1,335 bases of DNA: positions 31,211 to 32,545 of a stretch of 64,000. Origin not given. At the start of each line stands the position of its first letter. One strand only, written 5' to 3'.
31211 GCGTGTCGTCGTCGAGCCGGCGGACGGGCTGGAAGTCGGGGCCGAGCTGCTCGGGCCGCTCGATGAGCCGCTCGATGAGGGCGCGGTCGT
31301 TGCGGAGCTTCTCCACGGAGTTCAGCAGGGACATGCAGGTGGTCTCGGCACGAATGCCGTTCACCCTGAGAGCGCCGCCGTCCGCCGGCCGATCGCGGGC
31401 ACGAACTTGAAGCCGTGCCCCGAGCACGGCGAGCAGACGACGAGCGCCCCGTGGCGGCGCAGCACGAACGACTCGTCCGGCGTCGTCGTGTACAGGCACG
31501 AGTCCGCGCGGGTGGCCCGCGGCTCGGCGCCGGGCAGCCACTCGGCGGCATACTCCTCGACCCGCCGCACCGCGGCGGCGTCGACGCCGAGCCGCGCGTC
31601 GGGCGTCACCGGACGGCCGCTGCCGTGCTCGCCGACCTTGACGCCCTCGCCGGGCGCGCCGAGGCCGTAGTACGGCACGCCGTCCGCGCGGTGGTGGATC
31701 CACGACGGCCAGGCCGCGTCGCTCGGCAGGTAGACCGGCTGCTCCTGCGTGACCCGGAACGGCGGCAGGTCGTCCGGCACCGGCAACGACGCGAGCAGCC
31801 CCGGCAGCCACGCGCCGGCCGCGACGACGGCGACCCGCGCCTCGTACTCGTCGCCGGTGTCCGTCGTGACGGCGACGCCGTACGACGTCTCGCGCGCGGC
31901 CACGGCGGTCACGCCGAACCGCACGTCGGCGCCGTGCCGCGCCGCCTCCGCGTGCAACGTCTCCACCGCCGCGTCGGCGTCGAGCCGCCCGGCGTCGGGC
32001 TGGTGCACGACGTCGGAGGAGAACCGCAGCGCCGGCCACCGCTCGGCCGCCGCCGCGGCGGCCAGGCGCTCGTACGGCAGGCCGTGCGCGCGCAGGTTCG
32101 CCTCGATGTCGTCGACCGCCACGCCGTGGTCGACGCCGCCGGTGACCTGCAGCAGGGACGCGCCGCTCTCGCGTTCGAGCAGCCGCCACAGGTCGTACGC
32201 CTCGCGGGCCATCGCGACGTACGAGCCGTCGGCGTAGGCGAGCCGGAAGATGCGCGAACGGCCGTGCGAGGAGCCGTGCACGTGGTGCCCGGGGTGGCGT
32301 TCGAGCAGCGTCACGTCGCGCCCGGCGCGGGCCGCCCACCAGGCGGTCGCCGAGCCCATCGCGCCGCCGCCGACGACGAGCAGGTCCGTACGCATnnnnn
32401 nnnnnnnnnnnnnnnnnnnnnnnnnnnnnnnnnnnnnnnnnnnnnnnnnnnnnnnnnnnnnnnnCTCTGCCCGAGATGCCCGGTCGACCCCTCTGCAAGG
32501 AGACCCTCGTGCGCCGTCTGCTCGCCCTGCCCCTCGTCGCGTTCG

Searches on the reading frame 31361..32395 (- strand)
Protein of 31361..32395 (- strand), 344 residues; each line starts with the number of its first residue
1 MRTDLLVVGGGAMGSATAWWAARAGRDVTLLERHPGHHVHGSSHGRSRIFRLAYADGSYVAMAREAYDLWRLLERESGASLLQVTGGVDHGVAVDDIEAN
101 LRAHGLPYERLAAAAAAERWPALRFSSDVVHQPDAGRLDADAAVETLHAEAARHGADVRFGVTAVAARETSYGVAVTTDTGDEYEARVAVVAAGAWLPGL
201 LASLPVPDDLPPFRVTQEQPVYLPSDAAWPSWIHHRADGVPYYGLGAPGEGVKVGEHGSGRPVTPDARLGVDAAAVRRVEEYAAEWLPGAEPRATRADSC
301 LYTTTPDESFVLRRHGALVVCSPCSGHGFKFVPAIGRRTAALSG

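Call 6: search_protein_families(library=pfam, max_evalue=1, proteins=[window:31361-32395:-])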
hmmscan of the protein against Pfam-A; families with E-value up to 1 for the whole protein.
window:31361-32395:- (344 aa): 14 families
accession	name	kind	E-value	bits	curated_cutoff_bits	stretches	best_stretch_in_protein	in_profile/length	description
PF01266.30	DAO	-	8.8e-48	164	27.9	1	4-342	1-353/353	FAD dependent oxidoreductase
PF07992.20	Pyr_redox_2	-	5.3e-08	33.1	26.1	2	4-35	144-175/291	Pyridine nucleotide-disulphide oxidoreductase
PF13450.12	NAD_binding_8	-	2.3e-06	28.2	21.9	1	7-40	1-36/68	NAD(P)-binding Rossmann-like domain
PF01494.25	FAD_binding_3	-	8.2e-06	25.7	22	1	2-45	1-44/349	FAD binding domain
PF03486.20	HI0933_like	-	3.7e-05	23.7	50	1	4-49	2-49/244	HI0933-like protein Rossmann domain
PF12831.13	FAD_oxidored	-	5.6e-05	23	27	1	4-35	1-32/416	FAD dependent oxidoreductase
PF01134.28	GIDA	-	0.00018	21.2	22.1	1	4-34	1-31/391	Glucose inhibited division protein A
PF02558.23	ApbA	-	0.00098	19.2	22.2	1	6-38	2-33/150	Ketopantoate reductase PanE/ApbA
PF01593.30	Amino_oxidase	-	0.0034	17.2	19.8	1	141-196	204-257/443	Flavin containing amine oxidoreductase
PF02737.24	3HCDH_N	-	0.004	17.5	22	1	7-41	4-38/180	3-hydroxyacyl-CoA dehydrogenase, NAD binding domain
PF00070.33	Pyr_redox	-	0.0063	17.4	22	1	5-35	2-32/82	Pyridine nucleotide-disulphide oxidoreductase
PF13738.12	Pyr_redox_3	-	0.022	14.4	30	0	6-34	1-30/305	Pyridine nucleotide-disulphide oxidoreductase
PF01262.27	AlaDh_PNT_C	-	0.079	12.8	23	1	4-38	30-64/214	Alanine dehydrogenase/PNT, C-terminal domain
PF00890.30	FAD_binding_2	-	0.46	10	20.4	0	4-177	1-181/414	FAD binding domain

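Call 7: search_protein_families(library=ncbifam, max_evalue=1, proteins=[window:31361-32395:-])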
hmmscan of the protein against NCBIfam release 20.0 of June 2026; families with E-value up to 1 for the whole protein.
window:31361-32395:- (344 aa): 85 families (the best 25 are shown)
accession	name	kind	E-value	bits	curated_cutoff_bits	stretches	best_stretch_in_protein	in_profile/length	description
NF008425.0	PRK11259.1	equivalog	9.1e-75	251.9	257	1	1-341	3-356/377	N-methyl-L-tryptophan oxidase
TIGR01377.1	soxA_mon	subfamily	1.4e-56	191.9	479.65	1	4-343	2-358/381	amino oxidase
TIGR02352.1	thiamin_ThiO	equivalog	1.5e-11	44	250.8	1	6-203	2-213/351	glycine oxidase ThiO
NF001933.0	PRK00711.1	subfamily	6.7e-10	38.5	383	2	5-42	3-40/429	D-amino acid dehydrogenase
NF006130.0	PRK08274.1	equivalog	3.7e-09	35.9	369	1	2-195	5-191/467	FAD-dependent tricarballylate dehydrogenase TcuA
TIGR03364.1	HpnW_proposed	hypoth_equivalog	1e-08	34.7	285.1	1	3-200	1-200/365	TIGR03364 family FAD-dependent oxidoreductase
TIGR02032.1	GG-red-SF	subfamily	2.3e-08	34.1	158.8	2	4-34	2-32/297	geranylgeranyl reductase family protein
NF002480.1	PRK01747.1-1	equivalog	1.4e-07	30.3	540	1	3-205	249-460/645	bifunctional tRNA (5-methylaminomethyl-2-thiouridine)(34)-methyltransferase MnmC2/FAD-dependent 5-carboxymethylaminomethyl-2-thiouridine(34)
NF005313.0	PRK06847.1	subfamily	1.7e-07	30.6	372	2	4-42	6-44/375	hypothetical protein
NF008726.1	PRK11728.1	equivalog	2.2e-07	30.1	299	1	4-194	2-199/389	L-2-hydroxyglutarate oxidase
NF045655.1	MkRedMenJ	equivalog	3e-07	29.7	700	1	2-32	4-34/406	menaquinone reductase MenJ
NF040813.1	pro_dh_Thprot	equivalog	4.6e-07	29.3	600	1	5-37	2-34/362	D-proline dehydrogenase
TIGR03197.1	MnmC_Cterm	equivalog_domain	5.7e-06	25.7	174.2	1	5-200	2-206/400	FAD-dependent 5-carboxymethylaminomethyl-2-thiouridine(34) oxidoreductase MnmC1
NF046068.1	AkvoneHdxseDnrF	equivalog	1.9e-05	23.8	650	1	6-47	2-43/439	aklavinone 12-hydroxylase DnrF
NF009906.0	PRK13369.1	equivalog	5.6e-05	21.9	352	2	3-35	7-39/502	glycerol-3-phosphate dehydrogenase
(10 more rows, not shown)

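Call 70: find_homologous_proteins(query=window:31361-32395:-, max_evalue=1e-60)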
Query window:31361-32395:- (344 aa): 2303 proteins with E <= 1e-60 among 8000 candidates; the best 120 are listed.
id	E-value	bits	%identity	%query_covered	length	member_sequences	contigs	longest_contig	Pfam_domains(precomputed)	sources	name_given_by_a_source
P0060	2.8e-226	768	100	100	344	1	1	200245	PF01266.31,PF13450.13,PF07992.21,PF01494.26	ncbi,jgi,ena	ncbi:MAG TPA: FAD-dependent oxidoreductase [Mycobacteriales bacterium]|jgi:sarcosine oxidase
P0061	1.4e-196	670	88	100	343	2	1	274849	PF01266.31,PF13450.13,PF03486.21,PF01494.26,PF12831.14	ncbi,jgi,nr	ncbi:MAG TPA: FAD-dependent oxidoreductase [Frankiaceae bacterium]|jgi:sarcosine oxidase|nr:FAD-depe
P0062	2.8e-193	660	87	100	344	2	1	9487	PF01266.31,PF13450.13,PF07992.21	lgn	-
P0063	1.3e-192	657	86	100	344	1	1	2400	PF01266.31,PF13450.13,PF07992.21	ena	-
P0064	4.5e-192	656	85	100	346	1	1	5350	PF01266.31,PF13450.13,PF07992.21,PF03486.21,PF01494.26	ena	-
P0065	7.1e-192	655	87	100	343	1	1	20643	PF01266.31,PF13450.13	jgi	-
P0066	3.0e-187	640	83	100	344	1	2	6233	PF01266.31,PF13450.13,PF07992.21,PF03486.21,PF01494.26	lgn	-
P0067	7.0e-185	632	83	100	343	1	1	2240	PF01266.31,PF13450.13,PF07992.21,PF03486.21,PF01494.26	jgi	jgi:sarcosine oxidase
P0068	3.9e-166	570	78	99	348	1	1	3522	PF01266.31,PF13450.13,PF07992.21,PF03486.21,PF01494.26,PF12831.14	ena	-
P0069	6.9e-166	569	75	99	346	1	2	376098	PF01266.31,PF13450.13,PF07992.21,PF01494.26,PF12831.14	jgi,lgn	jgi:sarcosine oxidase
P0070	9.3e-166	569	78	100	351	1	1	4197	PF01266.31,PF13450.13,PF12831.14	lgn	-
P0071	7.9e-164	563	77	99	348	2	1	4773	PF01266.31,PF13450.13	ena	-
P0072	1.1e-162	559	74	100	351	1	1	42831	PF01266.31,PF13450.13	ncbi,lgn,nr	ncbi:MAG TPA: FAD-dependent oxidoreductase [Frankiaceae bacterium]|nr:FAD-dependent oxidoreductase [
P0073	1.8e-162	558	76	100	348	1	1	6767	PF01266.31,PF03486.21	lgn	-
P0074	4.9e-162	557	76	100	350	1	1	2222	PF01266.31,PF13450.13,PF03486.21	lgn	-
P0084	1.3e-155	536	73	100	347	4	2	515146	PF01266.31,PF13450.13,PF07992.21,PF03486.21,PF01494.26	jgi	jgi:sarcosine oxidase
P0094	3.7e-152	524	70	100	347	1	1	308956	PF01266.31,PF03486.21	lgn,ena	-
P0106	1.2e-137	477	67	99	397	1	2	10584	PF01266.31,PF13450.13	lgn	-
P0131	1.8e-102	361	55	96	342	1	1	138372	PF01266.31,PF01593.31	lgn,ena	-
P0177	1.2e-95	339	52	99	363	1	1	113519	PF01266.31,PF13450.13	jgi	jgi:sarcosine oxidase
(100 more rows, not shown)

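Call 71: find_encoding_contigs(protein=P0094, flank=5000, max_places=1)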
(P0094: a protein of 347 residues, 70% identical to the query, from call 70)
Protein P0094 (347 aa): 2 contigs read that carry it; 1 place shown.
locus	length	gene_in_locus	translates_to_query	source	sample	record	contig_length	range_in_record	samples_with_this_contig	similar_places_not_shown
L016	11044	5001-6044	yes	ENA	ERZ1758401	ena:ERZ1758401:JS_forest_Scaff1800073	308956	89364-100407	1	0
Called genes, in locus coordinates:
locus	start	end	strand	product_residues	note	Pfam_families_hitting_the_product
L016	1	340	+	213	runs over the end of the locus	-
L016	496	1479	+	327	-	PF01978:TrmB (faint), PF13556:HTH_30 (faint)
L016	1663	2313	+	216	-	-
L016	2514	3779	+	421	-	PF13088:BNR_2 (faint)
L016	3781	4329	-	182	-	PF00440:TetR_N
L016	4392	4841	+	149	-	-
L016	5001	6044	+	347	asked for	PF01266:DAO, PF03486:HI0933_like (faint)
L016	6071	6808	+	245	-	PF00563:EAL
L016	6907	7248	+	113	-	PF13466:STAS_2 (weak)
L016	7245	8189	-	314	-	-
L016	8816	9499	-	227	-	-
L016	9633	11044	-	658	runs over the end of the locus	PF00122:E1-E2_ATPase, PF00702:Hydrolase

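Call 72: find_encoding_contigs(protein=P0106, flank=5000, max_places=1)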
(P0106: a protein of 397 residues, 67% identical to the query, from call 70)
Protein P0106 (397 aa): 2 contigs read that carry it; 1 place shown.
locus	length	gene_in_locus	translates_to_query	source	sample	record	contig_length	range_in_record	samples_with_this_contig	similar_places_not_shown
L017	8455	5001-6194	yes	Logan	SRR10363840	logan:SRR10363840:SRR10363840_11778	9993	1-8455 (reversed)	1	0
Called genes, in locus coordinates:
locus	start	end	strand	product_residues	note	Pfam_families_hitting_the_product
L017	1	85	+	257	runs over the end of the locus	-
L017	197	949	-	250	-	-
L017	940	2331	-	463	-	-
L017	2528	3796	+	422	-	PF13088:BNR_2 (weak), PF15902:Sortilin-Vps10 (faint), PF24316:Tli3 (faint), PF02012:BNR (faint), PF13088:BNR_2 (weak)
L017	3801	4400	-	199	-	PF00440:TetR_N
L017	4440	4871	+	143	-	-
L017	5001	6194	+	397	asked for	PF01266:DAO, PF13450:NAD_binding_8 (weak)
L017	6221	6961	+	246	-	PF00563:EAL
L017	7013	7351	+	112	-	PF13466:STAS_2 (weak)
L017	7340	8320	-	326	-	-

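Call 73: find_encoding_contigs(protein=P0131, flank=5000, max_places=1)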
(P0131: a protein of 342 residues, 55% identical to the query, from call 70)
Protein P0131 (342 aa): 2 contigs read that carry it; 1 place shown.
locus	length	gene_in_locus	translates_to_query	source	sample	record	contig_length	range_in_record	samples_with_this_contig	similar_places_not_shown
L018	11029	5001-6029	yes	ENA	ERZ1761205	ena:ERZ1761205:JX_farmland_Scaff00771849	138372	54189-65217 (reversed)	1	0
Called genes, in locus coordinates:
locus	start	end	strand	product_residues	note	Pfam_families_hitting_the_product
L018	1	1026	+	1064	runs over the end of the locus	PF00082:Peptidase_S8, PF04151:PPC (weak)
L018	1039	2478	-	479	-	-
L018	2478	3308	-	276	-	PF00756:Esterase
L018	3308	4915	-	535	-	PF01019:G_glu_transpept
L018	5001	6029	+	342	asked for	PF01266:DAO, PF01593:Amino_oxidase (faint)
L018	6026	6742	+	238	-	PF00392:GntR, PF07729:FCD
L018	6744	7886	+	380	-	PF00070:Pyr_redox (faint), PF00890:FAD_binding_2, PF01266:DAO, PF03486:HI0933_like (faint), PF07992:Pyr_redox_2 (weak), PF13738:Pyr_redox_3 (faint)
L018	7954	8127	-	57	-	-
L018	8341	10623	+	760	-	PF20256:MoCoBD_2, PF02738:MoCoBD_1, PF20256:MoCoBD_2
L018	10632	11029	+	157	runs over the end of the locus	PF00111:Fer2 (weak), PF01799:Fer2_2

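Call 74: find_encoding_contigs(protein=P0177, flank=5000, max_places=1)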
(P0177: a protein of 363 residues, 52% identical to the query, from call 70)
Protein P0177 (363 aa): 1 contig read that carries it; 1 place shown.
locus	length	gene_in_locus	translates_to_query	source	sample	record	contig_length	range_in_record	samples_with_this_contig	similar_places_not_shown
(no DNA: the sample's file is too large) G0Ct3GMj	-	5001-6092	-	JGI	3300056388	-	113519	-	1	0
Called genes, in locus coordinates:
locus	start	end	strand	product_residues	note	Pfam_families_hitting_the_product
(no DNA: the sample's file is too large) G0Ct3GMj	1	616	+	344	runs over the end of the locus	PF24096:DUF7379 (faint), PF01674:Lipase_2, PF02089:Palm_thioest (weak)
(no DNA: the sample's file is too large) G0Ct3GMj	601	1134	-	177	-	PF06271:RDD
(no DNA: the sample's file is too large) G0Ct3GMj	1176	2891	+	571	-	PF00890:FAD_binding_2 (faint), PF01266:DAO (faint), PF07992:Pyr_redox_2 (faint), PF00732:GMC_oxred_N (weak), PF05199:GMC_oxred_C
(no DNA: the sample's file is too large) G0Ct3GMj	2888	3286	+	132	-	-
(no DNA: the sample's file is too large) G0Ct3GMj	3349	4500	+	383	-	PF07690:MFS_1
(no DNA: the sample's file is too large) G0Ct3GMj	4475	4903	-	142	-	PF13581:HATPase_c_2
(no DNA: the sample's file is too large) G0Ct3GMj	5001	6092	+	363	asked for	PF01266:DAO, PF13450:NAD_binding_8 (faint)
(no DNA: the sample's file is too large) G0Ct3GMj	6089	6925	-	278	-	PF01135:PCMT, PF01209:Ubie_methyltran, PF13489:Methyltransf_23, PF13847:Methyltransf_31, PF08241:Methyltransf_11, PF08242:Methyltransf_12, PF13649:Methyltransf_25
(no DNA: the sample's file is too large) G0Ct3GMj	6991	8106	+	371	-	PF01757:Acyl_transf_3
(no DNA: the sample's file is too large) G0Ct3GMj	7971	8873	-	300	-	PF01738:DLH (weak), PF02129:Peptidase_S15 (faint), PF20434:BD-FAE, PF07859:Abhydrolase_3, PF00326:Peptidase_S9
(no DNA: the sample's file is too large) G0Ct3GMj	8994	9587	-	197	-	PF06736:TMEM175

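Call 80: find_encoding_contigs(protein=P0084, flank=5000, max_places=2)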
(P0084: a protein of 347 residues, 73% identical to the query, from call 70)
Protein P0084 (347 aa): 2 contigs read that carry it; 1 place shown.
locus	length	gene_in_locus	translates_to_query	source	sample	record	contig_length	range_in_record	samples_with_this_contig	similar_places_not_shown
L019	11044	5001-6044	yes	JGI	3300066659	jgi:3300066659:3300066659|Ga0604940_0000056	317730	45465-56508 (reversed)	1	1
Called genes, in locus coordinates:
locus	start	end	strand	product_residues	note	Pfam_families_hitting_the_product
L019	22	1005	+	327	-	PF01978:TrmB (faint), PF13556:HTH_30 (faint)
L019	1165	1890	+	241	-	-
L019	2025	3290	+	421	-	PF13088:BNR_2 (faint), PF02012:BNR (faint)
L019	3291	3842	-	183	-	PF00440:TetR_N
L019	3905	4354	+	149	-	-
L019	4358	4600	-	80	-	-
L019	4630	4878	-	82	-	-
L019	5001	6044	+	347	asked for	PF01266:DAO, PF01494:FAD_binding_3 (faint), PF03486:HI0933_like (faint), PF07992:Pyr_redox_2 (faint), PF13450:NAD_binding_8 (weak)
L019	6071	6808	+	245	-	PF00563:EAL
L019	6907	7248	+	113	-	PF13466:STAS_2 (weak)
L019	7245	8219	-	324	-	-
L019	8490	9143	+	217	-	PF00834:Ribul_P_3_epim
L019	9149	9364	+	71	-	-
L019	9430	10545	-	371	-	PF00155:Aminotran_1_2, PF00266:Aminotran_5, PF01041:DegT_DnrJ_EryC1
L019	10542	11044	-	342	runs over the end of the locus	PF08240:ADH_N (weak), PF02558:ApbA (weak)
